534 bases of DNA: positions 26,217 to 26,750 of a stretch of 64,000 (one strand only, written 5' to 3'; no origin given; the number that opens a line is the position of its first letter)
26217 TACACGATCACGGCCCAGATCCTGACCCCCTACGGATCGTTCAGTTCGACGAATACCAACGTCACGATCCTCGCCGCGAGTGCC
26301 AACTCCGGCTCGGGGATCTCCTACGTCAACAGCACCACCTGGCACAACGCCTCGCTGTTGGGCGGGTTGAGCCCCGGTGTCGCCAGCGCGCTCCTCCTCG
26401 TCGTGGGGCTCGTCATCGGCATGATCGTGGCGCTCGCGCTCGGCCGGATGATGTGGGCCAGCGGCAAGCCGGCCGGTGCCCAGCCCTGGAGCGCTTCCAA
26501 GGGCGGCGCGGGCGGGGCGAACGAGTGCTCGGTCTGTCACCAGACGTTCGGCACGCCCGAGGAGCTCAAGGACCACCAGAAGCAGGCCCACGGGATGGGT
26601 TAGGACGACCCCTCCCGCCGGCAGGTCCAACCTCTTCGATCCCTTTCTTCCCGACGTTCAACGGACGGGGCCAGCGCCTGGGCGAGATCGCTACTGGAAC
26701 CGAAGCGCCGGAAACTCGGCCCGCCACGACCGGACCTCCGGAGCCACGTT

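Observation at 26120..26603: The neighbouring surface protein carries the same C-terminal cassette (stalk domain + TM + C2H2)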

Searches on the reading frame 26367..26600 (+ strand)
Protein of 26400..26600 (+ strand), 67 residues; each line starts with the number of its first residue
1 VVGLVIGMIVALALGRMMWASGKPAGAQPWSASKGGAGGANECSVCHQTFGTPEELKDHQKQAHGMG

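Call 8: search_protein_families(library=pfam, proteins=[window:26400-26600:+], max_evalue=1)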
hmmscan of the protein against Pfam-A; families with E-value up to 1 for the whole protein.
window:26400-26600:+ (67 aa): 8 families
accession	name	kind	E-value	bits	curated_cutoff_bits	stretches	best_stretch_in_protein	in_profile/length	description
PF00096.32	zf-C2H2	-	0.00022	21.9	25.2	1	42-64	2-23/23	Zinc finger, C2H2 type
PF13894.12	zf-C2H2_4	-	0.00038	21.4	27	1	42-64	2-24/24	C2H2-type zinc finger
PF23612.1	zf-C2H2_ZN142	-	0.00049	20.3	27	1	43-65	3-25/27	ZN142 C2H2 zinc finger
PF24071.1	Phage_zn_bind_3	-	0.0065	16.7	27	1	42-62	17-37/46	Phage FDXHR zinc binding domain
PF13912.12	zf-C2H2_6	-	0.04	14.4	25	1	42-64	3-24/27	C2H2-type zinc finger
PF13913.12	zf-C2HC_2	-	0.079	13.1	27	1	42-62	4-23/25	zinc-finger of a C2HC-type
PF10367.15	zf-Vps39_C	-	0.11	12.5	24.7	1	42-53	11-22/41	Vacuolar sorting protein 39 C-terminal zinc finger domain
PF07721.20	TPR_4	-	0.14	13.3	27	1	10-30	3-23/26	Tetratricopeptide repeat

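Call 39: find_homologous_proteins(query=A2, max_evalue=0.001)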
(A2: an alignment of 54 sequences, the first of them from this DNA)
Query A2 (54 sequences) (78 aa, profile of the alignment): 5 proteins with E <= 0.001 among 8000 candidates.
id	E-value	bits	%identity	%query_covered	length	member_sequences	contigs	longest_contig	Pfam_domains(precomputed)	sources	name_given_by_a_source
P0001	6.6e-28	115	86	100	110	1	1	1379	-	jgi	-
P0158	1.4e-17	81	37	92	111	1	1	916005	PF17609.7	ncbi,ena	-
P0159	6.2e-15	73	39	85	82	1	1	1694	-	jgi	-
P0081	4.1e-13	67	28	86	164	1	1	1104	-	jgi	jgi:hypothetical protein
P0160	5.5e-11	60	30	56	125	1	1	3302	-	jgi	jgi:hypothetical protein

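Call 59: search_solved_structures(query=A2, max_evalue=0.01, show_alignments=2)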
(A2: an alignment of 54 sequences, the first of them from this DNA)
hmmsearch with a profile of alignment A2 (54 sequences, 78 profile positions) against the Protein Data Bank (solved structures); distinct sequences matched with E-value up to 0.01: 142 (the best 60 are shown).
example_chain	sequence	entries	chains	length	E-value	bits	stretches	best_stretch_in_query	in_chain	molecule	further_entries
2i13_A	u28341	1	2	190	4.5e-22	81.3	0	45-75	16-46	Aart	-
5v3m_C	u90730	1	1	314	6.2e-13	52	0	46-75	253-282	Zinc finger protein 568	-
7ysf_A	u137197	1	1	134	1.2e-12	51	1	48-74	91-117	Zinc finger protein 524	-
5wjq_D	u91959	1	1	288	6.5e-12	48.8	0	46-75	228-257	Zinc finger protein 568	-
2dlq_A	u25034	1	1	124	1e-11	48.1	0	47-75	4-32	GLI-Kruppel family member HKR3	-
5v3j_E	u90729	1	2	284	1.4e-11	47.6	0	47-75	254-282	Zinc finger protein 568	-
7txc_E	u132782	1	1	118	1.5e-11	47.6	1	49-72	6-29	Hypermethylated in cancer 2 protein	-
9jzt_A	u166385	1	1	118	3.4e-11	46.4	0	47-75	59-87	Zinc finger and BTB domain-containing protein 20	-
7w1m_H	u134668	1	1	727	7.6e-11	45.3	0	44-74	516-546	Transcriptional repressor CTCF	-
1mey_C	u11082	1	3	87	1.2e-10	44.7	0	46-75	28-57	CONSENSUS ZINC FINGER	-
6ml2_A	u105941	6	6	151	2.3e-10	43.8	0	46-75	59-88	Zinc finger and BTB domain-containing protein 24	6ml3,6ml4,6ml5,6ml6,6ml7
2yt9_A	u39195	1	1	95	4e-10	43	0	46-75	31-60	zinc finger-containing protein 1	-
8ssq_A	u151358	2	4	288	1.5e-09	41.2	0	46-74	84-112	Transcriptional repressor CTCF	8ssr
3zms_C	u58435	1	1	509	1.8e-09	40.9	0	31-75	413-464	INSULINOMA-ASSOCIATED PROTEIN 1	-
9sq4_C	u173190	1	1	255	1.9e-09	40.9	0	44-73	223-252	Sal-like protein 4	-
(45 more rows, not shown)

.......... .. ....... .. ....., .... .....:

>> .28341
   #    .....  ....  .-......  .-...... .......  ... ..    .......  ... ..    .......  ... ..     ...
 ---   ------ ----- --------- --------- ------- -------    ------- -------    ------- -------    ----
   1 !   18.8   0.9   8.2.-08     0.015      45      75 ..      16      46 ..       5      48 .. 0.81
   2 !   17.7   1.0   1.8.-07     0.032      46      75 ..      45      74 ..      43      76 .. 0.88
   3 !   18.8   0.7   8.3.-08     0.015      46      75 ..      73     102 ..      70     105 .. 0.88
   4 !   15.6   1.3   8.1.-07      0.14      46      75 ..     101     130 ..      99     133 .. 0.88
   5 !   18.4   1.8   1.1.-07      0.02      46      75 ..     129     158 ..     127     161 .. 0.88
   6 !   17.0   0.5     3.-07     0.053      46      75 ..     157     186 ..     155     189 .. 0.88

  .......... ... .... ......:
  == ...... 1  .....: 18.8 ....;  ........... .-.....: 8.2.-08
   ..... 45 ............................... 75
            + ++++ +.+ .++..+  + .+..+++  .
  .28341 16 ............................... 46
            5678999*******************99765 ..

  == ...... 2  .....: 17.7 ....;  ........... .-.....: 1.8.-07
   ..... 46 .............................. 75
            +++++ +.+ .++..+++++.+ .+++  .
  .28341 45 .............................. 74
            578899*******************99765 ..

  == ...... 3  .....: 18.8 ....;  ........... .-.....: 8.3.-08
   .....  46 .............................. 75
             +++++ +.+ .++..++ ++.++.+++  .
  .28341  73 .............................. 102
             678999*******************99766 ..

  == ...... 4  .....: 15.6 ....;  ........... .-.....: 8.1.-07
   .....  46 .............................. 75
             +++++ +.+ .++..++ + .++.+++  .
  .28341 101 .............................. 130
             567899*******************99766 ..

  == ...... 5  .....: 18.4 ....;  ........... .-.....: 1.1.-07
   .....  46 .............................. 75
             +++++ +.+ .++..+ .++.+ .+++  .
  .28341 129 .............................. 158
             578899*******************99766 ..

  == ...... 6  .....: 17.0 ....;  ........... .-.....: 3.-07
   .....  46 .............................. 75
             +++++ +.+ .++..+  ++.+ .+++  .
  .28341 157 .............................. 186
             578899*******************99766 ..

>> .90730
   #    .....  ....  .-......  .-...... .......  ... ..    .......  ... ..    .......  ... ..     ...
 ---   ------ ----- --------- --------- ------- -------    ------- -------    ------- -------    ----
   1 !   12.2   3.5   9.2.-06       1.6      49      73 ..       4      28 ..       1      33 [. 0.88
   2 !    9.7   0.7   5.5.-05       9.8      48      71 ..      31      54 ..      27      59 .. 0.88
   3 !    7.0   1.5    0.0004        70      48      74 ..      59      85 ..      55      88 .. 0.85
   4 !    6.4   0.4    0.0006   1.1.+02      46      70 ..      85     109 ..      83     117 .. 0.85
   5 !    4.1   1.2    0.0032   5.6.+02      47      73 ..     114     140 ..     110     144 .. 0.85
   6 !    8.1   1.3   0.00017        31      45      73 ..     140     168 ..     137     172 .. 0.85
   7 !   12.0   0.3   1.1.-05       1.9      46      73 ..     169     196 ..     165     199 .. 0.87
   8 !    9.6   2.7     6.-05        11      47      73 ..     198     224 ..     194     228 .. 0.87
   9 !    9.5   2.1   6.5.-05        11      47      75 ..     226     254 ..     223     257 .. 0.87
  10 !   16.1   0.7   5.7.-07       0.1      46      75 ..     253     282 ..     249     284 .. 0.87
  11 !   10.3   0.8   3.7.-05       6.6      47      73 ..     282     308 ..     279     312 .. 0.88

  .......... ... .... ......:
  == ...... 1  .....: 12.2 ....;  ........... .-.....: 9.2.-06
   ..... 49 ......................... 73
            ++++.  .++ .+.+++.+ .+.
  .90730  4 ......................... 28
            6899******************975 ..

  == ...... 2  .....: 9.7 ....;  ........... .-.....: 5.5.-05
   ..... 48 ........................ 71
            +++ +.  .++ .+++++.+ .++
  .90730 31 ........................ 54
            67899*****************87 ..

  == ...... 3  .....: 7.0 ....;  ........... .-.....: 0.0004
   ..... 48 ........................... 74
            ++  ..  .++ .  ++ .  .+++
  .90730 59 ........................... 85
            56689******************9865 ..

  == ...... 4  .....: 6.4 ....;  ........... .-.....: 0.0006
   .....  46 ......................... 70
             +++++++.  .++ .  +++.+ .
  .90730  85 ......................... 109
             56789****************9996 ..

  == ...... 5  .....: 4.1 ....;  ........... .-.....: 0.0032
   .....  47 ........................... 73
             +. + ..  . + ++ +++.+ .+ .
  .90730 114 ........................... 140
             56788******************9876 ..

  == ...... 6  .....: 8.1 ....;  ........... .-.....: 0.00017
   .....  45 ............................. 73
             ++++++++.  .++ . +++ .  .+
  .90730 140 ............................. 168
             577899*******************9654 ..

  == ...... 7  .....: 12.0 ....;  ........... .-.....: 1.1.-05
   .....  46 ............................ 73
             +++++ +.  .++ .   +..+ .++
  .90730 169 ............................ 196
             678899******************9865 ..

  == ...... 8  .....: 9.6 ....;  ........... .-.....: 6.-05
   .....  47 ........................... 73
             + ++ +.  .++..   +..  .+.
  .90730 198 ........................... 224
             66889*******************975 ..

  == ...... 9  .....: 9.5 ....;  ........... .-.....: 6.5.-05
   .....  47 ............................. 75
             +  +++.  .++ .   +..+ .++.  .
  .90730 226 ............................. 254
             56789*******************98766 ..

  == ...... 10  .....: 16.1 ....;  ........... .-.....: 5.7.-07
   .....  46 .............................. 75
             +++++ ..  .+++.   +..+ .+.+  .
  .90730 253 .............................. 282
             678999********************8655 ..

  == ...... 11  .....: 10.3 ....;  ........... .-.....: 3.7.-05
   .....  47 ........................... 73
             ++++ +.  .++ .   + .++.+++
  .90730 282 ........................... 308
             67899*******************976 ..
